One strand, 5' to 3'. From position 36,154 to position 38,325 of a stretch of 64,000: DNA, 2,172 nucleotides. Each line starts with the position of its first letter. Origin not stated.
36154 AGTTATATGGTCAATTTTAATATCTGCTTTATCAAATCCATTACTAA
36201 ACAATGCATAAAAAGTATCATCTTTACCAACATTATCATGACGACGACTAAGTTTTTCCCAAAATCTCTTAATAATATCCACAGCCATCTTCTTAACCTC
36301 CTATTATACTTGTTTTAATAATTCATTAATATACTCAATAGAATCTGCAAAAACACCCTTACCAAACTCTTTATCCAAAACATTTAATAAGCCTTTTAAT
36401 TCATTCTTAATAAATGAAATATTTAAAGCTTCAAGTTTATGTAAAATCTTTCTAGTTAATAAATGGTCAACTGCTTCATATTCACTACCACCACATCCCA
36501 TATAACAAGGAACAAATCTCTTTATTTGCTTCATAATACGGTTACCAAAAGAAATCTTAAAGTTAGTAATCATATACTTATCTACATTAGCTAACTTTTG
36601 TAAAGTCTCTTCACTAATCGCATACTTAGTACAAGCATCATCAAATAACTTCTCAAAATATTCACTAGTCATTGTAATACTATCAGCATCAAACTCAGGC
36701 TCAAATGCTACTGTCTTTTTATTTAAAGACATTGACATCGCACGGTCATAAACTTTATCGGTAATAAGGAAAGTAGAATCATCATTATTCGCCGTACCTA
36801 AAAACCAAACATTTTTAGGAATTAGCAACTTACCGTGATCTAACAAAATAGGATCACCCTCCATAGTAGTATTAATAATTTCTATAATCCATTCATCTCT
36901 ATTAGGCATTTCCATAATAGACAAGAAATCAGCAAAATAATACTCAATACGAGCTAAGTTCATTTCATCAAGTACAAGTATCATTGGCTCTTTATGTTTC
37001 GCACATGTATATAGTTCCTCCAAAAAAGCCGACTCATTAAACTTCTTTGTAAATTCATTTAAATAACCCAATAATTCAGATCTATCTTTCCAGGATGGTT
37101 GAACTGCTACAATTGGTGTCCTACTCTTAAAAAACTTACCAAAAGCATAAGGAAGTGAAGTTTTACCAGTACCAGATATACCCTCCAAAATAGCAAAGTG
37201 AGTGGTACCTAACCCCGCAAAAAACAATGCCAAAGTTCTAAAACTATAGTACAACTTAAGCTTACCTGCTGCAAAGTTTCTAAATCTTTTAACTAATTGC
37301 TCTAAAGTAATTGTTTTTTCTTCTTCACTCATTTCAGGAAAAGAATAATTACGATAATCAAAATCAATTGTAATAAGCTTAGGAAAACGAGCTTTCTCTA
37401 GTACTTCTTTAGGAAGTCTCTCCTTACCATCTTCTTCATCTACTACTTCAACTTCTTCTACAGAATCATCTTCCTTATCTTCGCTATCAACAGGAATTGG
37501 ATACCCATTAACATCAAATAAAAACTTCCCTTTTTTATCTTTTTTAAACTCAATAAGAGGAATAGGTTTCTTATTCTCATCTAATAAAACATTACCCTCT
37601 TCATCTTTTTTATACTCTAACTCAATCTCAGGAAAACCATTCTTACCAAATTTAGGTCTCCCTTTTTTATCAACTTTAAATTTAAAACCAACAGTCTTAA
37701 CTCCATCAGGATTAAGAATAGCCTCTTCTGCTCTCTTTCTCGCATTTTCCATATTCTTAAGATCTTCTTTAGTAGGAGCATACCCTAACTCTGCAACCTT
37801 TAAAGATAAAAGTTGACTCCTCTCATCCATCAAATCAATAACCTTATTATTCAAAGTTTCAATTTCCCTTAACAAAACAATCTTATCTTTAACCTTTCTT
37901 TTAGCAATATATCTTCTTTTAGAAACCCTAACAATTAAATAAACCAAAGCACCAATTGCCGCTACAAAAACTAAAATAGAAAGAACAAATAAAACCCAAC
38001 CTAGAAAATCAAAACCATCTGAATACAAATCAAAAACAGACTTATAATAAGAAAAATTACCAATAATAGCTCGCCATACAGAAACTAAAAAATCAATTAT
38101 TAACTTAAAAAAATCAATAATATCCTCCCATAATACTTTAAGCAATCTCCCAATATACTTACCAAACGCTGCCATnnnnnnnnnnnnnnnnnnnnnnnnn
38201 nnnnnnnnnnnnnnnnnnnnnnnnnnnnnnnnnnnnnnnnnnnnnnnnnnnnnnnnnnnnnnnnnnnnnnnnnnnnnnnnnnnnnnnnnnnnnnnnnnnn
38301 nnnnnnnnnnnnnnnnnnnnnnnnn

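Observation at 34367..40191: Six-gene coupled operon joining TasA-like fibre proteins and a SipW signal peptidase to a membrane-anchored McrB-like AAA+ GTPase and a coiled-coil partner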

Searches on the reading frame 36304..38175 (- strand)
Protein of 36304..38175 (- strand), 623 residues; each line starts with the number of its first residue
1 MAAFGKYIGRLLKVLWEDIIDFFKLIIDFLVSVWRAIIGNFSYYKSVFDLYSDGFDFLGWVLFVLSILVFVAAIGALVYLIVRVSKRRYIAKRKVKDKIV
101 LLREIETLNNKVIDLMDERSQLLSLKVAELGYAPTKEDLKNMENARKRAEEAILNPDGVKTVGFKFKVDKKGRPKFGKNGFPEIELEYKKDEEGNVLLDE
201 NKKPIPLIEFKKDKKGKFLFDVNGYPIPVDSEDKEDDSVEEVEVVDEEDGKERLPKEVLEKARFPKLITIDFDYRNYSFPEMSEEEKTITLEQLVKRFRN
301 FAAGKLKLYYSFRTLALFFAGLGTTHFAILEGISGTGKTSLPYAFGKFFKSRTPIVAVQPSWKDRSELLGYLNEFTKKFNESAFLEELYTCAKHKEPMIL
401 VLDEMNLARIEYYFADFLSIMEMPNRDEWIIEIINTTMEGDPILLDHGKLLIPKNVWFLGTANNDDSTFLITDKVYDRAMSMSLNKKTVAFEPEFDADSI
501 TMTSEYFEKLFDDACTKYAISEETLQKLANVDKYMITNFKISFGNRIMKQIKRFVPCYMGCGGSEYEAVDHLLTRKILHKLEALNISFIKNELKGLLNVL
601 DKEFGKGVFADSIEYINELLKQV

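Call 3: search_protein_families(library=pfam, proteins=[window:36304-38175:-], max_evalue=0.1)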
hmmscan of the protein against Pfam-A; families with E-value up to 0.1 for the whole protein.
window:36304-38175:- (623 aa): 4 families
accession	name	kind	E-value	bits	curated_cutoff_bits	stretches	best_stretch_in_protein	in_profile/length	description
PF07728.20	AAA_5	-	0.0079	16.6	22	1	329-422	3-91/139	AAA domain (dynein-related subfamily)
PF04403.18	PqiA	-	0.038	14.3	23.8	1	44-93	38-87/156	Paraquat-inducible protein A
PF00004.35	AAA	-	0.046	14.6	21.2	0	329-408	2-69/131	ATPase family associated with various cellular activities (AAA)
PF19506.4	DUF6040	-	0.067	13.1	23.4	0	13-101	93-181/233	Family of unknown function (DUF6040)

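Call 4: search_protein_families(library=ncbifam, proteins=[window:36304-38175:-], max_evalue=0.1)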
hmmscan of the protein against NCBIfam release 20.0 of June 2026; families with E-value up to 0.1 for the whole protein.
window:36304-38175:- (623 aa): 1 family
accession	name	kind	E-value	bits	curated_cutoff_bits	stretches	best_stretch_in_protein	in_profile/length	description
NF008457.0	PRK11331.1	equivalog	0.0026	16.5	637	1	396-498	272-362/459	5-methylcytosine-specific restriction enzyme subunit McrB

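Call 5: search_protein_families(library=padloc, proteins=[window:36304-38175:-], max_evalue=0.1)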
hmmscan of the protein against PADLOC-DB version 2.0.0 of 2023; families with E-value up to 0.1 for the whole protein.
window:36304-38175:- (623 aa): 1 family
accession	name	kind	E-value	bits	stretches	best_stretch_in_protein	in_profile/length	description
PDLC04547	PDC-M26A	-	1.1e-38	131.3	2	307-430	314-438/724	-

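Call 7: search_solved_structures(query=window:36304-38175:-, max_evalue=1, show_alignments=2)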
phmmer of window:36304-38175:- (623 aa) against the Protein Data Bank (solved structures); distinct sequences matched with E-value up to 1: 9.
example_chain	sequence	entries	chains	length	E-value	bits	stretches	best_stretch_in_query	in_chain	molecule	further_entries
6hz4_A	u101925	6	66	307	0.00083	21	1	327-482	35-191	5-methylcytosine-specific restriction enzyme B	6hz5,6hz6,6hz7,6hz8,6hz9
6ut6_A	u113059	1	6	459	0.002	19.7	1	328-482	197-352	5-methylcytosine-specific restriction enzyme B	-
7vsr_A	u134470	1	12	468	0.0021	19.7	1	328-482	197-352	5-methylcytosine-specific restriction enzyme B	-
7oar_A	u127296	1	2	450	0.14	13.6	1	318-358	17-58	Pif1 helicase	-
7ada_A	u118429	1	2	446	0.18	13.2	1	318-357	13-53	PIF1 helicase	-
6xzt_A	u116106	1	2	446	0.19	13.1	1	318-358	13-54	PIF1 helicase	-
6s3e_A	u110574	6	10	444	0.51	11.8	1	318-358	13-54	PIF1 helicase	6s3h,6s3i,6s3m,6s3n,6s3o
6s3p_A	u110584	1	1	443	0.51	11.7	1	318-358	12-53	PIF1 helicase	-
7bil_A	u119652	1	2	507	0.61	11.5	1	318-358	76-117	PIF1 helicase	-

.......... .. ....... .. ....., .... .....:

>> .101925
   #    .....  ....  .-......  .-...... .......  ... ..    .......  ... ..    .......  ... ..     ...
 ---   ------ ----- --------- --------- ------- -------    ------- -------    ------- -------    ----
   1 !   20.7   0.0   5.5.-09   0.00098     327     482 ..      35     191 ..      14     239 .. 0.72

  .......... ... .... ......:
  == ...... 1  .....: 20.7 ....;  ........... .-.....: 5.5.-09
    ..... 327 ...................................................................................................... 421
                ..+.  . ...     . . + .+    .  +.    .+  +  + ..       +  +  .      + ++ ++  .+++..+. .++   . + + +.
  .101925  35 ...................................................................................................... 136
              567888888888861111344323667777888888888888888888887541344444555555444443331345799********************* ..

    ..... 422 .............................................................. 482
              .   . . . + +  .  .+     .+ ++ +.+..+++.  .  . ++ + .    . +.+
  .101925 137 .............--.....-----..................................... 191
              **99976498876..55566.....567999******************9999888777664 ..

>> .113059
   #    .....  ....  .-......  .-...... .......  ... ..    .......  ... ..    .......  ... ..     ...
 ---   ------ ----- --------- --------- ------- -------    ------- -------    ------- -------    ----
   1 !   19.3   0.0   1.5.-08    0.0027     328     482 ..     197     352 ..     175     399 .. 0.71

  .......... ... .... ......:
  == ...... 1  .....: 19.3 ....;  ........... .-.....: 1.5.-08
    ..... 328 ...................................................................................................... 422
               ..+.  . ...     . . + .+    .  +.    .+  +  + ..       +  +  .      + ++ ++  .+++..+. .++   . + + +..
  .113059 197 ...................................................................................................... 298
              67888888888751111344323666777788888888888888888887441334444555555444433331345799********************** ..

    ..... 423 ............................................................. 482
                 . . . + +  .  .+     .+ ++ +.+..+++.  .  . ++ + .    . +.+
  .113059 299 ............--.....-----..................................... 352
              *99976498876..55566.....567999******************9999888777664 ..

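Call 11: find_homologous_proteins(query=window:36304-38175:-)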
Query window:36304-38175:- (623 aa): 8000 proteins with E <= 0.001 among 8000 candidates; the best 120 are listed.
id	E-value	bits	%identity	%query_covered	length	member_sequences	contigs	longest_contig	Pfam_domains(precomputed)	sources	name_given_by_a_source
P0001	0.0e+0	1389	100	100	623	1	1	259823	-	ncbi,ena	-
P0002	0.0e+0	1271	90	100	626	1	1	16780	-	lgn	-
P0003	0.0e+0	1255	89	100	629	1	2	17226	-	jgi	-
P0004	0.0e+0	1247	88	100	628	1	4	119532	-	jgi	-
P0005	0.0e+0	1247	88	100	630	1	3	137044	-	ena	-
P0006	0.0e+0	1246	88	100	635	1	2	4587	-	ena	-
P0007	0.0e+0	1240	89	100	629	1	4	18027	-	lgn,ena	-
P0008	0.0e+0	1239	87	100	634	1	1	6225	-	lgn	-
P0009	0.0e+0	1229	86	100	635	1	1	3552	-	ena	-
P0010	0.0e+0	1228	88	100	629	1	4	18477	-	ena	-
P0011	0.0e+0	1227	86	100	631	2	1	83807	-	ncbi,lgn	-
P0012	0.0e+0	1227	87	100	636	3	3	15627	-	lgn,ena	-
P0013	0.0e+0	1227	88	100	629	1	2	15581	-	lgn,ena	-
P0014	0.0e+0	1226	87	100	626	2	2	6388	-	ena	-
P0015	0.0e+0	1221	86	100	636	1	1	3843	-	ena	-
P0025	0.0e+0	1157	82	100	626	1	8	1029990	-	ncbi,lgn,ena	-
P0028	0.0e+0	1031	74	100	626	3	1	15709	-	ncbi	-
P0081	8.6e-135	468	53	60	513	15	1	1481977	-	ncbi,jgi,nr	ncbi:MAG: hypothetical protein LKE36_03550 [Bacilli bacterium]|jgi:hypothetical protein|nr:hypotheti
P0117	4.1e-133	463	53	61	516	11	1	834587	-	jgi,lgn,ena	-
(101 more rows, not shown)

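Call 12: find_encoding_contigs(protein=P0081, flank=8000, max_places=2)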
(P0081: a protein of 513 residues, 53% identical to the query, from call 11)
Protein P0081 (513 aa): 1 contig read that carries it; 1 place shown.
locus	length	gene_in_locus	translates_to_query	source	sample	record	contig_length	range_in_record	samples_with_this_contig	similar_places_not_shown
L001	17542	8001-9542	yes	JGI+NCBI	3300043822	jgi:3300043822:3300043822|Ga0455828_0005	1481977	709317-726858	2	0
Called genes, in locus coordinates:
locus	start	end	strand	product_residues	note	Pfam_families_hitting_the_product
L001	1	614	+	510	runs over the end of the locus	PF00563:EAL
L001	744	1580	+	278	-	-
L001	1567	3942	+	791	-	-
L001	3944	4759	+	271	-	-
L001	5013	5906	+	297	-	-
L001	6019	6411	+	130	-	-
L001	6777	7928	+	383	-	-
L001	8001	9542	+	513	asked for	-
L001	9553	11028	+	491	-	-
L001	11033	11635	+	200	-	-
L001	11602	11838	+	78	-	-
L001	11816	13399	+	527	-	PF00563:EAL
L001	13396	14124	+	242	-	PF01048:PNP_UDP_1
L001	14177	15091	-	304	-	PF02588:YitT_membrane, PF10035:DUF2179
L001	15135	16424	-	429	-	PF01336:tRNA_anti-codon, PF00152:tRNA-synt_2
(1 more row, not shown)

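Call 13: find_encoding_contigs(protein=P0025, flank=8000, max_places=2)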
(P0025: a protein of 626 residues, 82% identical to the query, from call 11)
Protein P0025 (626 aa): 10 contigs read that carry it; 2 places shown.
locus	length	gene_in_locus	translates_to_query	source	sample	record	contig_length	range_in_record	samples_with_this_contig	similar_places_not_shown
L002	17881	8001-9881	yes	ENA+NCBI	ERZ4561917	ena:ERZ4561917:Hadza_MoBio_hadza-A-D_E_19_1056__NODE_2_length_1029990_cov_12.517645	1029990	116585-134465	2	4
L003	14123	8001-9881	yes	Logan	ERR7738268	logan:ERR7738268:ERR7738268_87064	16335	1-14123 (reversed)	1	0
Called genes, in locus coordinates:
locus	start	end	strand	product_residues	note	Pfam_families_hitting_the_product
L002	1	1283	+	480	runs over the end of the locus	-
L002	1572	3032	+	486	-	PF00999:Na_H_Exchanger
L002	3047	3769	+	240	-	PF02308:MgtC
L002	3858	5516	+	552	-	-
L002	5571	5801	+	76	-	-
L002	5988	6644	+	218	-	-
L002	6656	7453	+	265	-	-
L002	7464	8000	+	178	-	PF00717:Peptidase_S24 (weak)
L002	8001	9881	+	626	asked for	-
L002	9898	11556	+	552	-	-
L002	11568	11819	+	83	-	PF21645:FakA-like_M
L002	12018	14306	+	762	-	-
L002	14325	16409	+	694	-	PF02129:Peptidase_S15 (weak), PF00561:Abhydrolase_1 (weak)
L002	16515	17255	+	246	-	PF20260:PUA_4 (weak), PF04452:Methyltrans_RNA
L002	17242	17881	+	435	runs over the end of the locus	PF00919:UPF0004, PF04055:Radical_SAM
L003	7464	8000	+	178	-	PF00717:Peptidase_S24 (weak)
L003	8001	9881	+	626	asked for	-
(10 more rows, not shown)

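Call 14: find_encoding_contigs(protein=P0117, flank=8000, max_places=2)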
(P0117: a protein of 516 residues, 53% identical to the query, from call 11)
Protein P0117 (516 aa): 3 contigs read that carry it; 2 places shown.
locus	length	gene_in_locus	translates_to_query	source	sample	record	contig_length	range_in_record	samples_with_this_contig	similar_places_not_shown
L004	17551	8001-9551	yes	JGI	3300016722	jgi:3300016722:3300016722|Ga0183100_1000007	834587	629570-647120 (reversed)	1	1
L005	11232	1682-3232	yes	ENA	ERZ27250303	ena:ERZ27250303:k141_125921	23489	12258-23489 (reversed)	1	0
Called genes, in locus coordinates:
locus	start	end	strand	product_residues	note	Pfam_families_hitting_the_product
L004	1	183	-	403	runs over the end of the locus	PF04055:Radical_SAM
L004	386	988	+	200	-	PF08281:Sigma70_r4_2 (faint)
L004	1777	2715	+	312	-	PF00990:GGDEF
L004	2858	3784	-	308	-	-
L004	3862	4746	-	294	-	-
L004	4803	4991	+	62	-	-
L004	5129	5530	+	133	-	-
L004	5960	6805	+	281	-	-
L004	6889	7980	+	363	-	-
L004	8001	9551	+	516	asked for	-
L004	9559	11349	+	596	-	PF09823:DUF2357 (weak)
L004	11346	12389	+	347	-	-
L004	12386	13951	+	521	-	PF00563:EAL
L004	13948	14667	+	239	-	PF01048:PNP_UDP_1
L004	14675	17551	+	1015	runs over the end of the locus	PF00563:EAL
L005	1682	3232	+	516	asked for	-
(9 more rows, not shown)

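Call 18: search_solved_structures(query=A1, max_evalue=0.1, show_alignments=1)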
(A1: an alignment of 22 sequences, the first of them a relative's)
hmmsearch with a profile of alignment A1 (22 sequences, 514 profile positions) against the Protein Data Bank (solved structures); distinct sequences matched with E-value up to 0.1: 3.
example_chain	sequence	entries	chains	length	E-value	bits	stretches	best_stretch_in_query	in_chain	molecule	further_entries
6hz4_A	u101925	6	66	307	3e-06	29.5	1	200-373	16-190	5-methylcytosine-specific restriction enzyme B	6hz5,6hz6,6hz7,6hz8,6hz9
6ut6_A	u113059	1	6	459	7.4e-06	28.2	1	200-373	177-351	5-methylcytosine-specific restriction enzyme B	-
7vsr_A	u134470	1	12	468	7.8e-06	28.1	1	200-373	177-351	5-methylcytosine-specific restriction enzyme B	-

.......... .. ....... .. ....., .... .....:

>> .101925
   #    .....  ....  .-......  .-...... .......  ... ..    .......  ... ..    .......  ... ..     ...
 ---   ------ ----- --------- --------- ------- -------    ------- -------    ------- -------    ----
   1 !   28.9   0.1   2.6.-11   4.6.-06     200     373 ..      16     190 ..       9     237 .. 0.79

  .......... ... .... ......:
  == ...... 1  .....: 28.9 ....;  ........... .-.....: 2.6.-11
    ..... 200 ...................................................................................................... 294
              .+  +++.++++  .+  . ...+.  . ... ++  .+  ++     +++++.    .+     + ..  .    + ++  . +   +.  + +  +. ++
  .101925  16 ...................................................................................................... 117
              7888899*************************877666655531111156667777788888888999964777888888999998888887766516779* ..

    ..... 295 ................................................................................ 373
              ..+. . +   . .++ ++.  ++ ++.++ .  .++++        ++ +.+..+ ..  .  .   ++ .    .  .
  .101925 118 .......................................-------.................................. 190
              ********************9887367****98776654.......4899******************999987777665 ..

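Call 19: find_related_loci(query=A1, collection=genome_contigs, flank=10000)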
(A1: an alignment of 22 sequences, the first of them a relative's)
Query A1 (623 aa) in genome_contigs; peptide patterns used: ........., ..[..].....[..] (x = any residue, [..] = any of these).
600 stretches matched a pattern (row limit reached: there are more); 581 encode a relative of the query (tblastn E <= 1e-3); the best 80 are kept; 80 distinct loci.
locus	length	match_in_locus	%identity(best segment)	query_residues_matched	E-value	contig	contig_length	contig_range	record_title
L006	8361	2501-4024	54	1-621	4e-128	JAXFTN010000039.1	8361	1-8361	MAG: Bacilli bacterium isolate SUG2458 k141_1613607, whole genome shotgun sequence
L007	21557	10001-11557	54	1-622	3e-127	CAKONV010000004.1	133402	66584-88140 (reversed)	MAG: uncultured Bacilli bacterium isolate REFINED_METABAT215_TOP10_CONTIGS_1500_ASSEMBLY_K77_MERGED__Hadza_MoBio_hadza-E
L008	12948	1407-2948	54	5-621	2e-126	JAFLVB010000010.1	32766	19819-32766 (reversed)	MAG: Clostridiales bacterium isolate HAN094 Seq10, whole genome shotgun sequence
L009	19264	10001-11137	51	247-619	2e-124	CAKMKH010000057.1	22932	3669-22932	uncultured Acholeplasmataceae bacterium isolate OKU6 genome assembly, contig: MEGAHIT_co_assembly_000000028597, whole ge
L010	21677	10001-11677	36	8-619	3e-124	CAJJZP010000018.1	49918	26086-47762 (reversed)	MAG TPA_asm: uncultured Collinsella sp. isolate ERR1190573-bin.15 genome assembly, contig: NODE_360_length_49918_cov_10.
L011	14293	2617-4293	36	8-619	9e-124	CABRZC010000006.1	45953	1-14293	MAG TPA_asm: uncultured Collinsella sp. isolate MGYG-HGUT-02055 genome assembly, contig: GUT_GENOME124650_6, whole genom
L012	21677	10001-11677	35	8-619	3e-123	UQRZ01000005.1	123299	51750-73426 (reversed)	uncultured Collinsella sp. isolate UMGS590 genome assembly, contig: NODE_51_length_123299_cov_8.397981, whole genome sho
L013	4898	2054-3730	36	8-619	1e-123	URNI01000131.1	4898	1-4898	uncultured Collinsella sp. isolate UMGS1165 genome assembly, contig: NODE_4605_length_4898_cov_3.342350, whole genome sh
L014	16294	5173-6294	51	247-621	1e-122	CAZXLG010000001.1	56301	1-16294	MAG TPA_asm: uncultured Paracholeplasma sp. isolate SRP220891_co4_45 genome assembly, contig: NODE_832_length_56301_cov_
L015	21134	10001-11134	51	235-623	1e-122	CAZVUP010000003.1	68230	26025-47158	MAG TPA_asm: uncultured Muribaculaceae bacterium isolate SRP278969_co2_176 genome assembly, contig: NODE_185_length_6823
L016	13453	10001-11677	36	8-619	3e-122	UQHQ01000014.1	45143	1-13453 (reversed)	uncultured Collinsella sp. isolate UMGS298 genome assembly, contig: NODE_313_length_45143_cov_16.4851, whole genome shot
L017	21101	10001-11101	51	256-623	6e-122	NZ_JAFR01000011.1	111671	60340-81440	Acholeplasma granularum ATCC 19168 G324DRAFT_scaffold00006.6_C, whole genome shotgun sequence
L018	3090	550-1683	49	241-619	2e-126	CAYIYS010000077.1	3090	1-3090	MAG TPA_asm: uncultured Eubacteriales bacterium isolate ERP122455_co2_187 genome assembly, contig: NODE_18226_length_309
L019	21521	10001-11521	51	1-621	6e-122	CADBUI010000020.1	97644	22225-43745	MAG: uncultured Erysipelotrichaceae bacterium isolate RUG14309 genome assembly, contig: RUG14309_asm_20, whole genome sh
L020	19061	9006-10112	53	248-621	2e-121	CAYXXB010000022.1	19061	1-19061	MAG TPA_asm: uncultured Clostridia bacterium isolate SRP199465_co2_56 genome assembly, contig: NODE_8457_length_19061_co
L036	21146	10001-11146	50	240-623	5e-120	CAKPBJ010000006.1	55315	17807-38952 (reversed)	MAG: uncultured Bacilli bacterium isolate REFINED_METABAT215_TOP10_CONTIGS_1500_ASSEMBLY_K77_MERGED__Hadza_MoBio_hadza-A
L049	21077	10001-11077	50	261-623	2e-118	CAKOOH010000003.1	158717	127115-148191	MAG: uncultured Bacilli bacterium isolate REFINED_METABAT215_TOP10_CONTIGS_1500_ASSEMBLY_K77_MERGED__Hadza_MoBio_hadza-I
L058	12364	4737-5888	48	240-623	2e-118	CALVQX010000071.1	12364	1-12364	MAG: uncultured Bacilli bacterium isolate E07__bin200 genome assembly, contig: E07__k127_2359417, whole genome shotgun s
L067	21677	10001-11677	48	8-619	5e-118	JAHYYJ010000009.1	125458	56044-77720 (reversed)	MAG: Collinsella sp. isolate HRGM_Genome_0438 HRGM_Genome_0438_9, whole genome shotgun sequence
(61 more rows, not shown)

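Call 67: list_cluster_members(proteins=[P0001, P0121, P0011, P0028])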
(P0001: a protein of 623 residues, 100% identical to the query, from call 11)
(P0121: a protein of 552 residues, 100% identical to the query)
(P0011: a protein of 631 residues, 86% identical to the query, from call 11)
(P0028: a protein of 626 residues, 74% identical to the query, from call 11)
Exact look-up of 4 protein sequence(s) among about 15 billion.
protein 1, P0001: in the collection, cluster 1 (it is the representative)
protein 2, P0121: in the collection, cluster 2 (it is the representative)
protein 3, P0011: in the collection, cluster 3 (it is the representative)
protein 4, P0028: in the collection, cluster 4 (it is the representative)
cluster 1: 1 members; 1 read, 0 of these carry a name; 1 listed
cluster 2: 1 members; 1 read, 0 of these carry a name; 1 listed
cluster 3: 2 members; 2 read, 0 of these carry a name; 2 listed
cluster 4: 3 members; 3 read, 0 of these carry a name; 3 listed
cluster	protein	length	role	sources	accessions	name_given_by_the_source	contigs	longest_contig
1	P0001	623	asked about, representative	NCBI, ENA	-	-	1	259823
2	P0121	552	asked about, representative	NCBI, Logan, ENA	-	-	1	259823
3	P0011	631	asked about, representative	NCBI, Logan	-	-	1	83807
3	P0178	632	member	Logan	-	-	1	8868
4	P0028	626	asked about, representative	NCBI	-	-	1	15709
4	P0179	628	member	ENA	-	-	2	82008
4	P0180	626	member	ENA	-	-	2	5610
